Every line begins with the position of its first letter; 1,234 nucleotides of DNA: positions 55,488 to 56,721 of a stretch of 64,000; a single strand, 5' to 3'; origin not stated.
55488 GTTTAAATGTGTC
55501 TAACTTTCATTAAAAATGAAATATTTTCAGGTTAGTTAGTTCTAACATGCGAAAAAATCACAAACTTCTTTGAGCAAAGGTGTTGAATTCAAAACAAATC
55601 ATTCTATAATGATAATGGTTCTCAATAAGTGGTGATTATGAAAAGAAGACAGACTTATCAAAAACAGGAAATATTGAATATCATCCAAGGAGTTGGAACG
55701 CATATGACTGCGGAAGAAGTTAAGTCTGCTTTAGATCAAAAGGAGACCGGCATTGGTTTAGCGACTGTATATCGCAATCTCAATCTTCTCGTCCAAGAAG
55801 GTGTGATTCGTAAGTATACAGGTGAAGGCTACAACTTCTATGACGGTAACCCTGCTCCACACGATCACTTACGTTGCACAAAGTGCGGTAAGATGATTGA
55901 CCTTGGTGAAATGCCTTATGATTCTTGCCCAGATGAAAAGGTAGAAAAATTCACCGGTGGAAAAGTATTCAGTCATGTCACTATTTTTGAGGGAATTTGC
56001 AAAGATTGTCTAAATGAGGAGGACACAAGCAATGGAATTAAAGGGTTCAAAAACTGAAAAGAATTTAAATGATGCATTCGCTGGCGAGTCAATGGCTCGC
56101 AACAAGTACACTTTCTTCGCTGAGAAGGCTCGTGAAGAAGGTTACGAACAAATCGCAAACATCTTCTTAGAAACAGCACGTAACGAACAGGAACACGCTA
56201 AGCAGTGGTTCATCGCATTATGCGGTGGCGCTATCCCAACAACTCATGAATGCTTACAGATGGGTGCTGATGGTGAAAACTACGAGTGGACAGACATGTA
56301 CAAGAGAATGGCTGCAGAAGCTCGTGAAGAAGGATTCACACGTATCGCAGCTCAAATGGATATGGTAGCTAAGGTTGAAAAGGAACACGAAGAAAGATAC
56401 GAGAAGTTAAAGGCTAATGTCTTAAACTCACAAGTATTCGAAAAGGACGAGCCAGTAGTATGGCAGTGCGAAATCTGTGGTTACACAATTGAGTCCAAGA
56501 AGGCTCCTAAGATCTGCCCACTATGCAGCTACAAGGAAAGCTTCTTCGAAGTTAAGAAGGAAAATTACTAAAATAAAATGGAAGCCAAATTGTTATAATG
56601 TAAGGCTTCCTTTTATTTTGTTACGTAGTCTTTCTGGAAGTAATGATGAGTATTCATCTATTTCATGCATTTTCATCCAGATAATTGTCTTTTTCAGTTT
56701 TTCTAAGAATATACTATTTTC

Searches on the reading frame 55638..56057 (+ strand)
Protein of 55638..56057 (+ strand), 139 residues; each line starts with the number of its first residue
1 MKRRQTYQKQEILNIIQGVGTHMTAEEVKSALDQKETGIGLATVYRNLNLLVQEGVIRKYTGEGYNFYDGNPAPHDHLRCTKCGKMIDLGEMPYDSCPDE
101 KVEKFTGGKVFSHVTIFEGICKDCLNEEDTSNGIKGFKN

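Call 67: search_protein_families(library=pfam, proteins=[window:55638-56057:+], max_evalue=0.001)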
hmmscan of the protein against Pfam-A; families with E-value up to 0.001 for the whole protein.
window:55638-56057:+ (139 aa): 1 family
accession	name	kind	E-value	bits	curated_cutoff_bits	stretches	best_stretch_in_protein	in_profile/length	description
PF01475.25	FUR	-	1.8e-22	80.2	23.1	1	4-103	5-107/121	Ferric uptake regulator family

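Call 76: search_protein_families(library=ncbifam, proteins=[window:55638-56057:+], max_evalue=0.0001)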
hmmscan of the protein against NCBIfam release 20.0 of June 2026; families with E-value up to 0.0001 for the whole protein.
window:55638-56057:+ (139 aa): 9 families
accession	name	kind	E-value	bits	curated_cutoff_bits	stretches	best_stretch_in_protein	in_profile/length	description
NF052545.1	TransRegPerRClab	equivalog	2e-21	76.4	180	1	5-126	15-136/138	transcriptional regulator PerR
NF051892.1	TransRegFurBacil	equivalog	2.3e-17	63.4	220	1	15-128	30-147/149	ferric iron uptake transcriptional regulator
NF047406.1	TransRegPerRTherm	equivalog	3.9e-16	59.5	200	1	3-126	4-127/130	manganese-dependent transcriptional regulator PerR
NF051891.1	TransRegFurHelico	equivalog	3.1e-14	53.1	200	1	5-126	25-147/148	ferric iron uptake transcriptional regulator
NF006999.0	PRK09462.1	equivalog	1e-12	47.9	146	1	6-128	16-142/148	ferric iron uptake transcriptional regulator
NF047461.1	FUR_perox_PerRB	exception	2.8e-11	43.5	250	1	6-90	29-115/143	peroxide-responsive transcriptional repressor PerRB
NF045677.1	FeRespRegIrr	equivalog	4.3e-09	36.5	170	1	4-91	10-99/127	Fur family transcriptional regulator Irr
NF045678.1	TransRegIrrA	equivalog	1.3e-08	34.9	150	1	6-90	21-107/138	iron response transcriptional regulator IrrA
NF047462.1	FUR_perox_PerRA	exception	1.1e-06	29.2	200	1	4-89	18-104/142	peroxide-responsive transcriptional repressor PerRA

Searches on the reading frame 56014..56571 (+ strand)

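Call 67: search_protein_families(library=pfam, proteins=[window:56014-56571:+], max_evalue=0.001)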
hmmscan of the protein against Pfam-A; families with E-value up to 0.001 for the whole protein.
window:56014-56571:+ (185 aa): 3 families
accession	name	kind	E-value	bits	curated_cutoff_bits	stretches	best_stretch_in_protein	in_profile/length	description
PF02915.23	Rubrerythrin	-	4e-23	82.8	22.8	1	16-133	1-137/137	Rubrerythrin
PF21349.2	RUBY_RBDX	-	4.6e-11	42.4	26.5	1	150-179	1-30/30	Rubrerythrin, rubredoxin-like domain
PF00210.30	Ferritin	-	4.2e-05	23.9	24.5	1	16-64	2-50/142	Ferritin-like domain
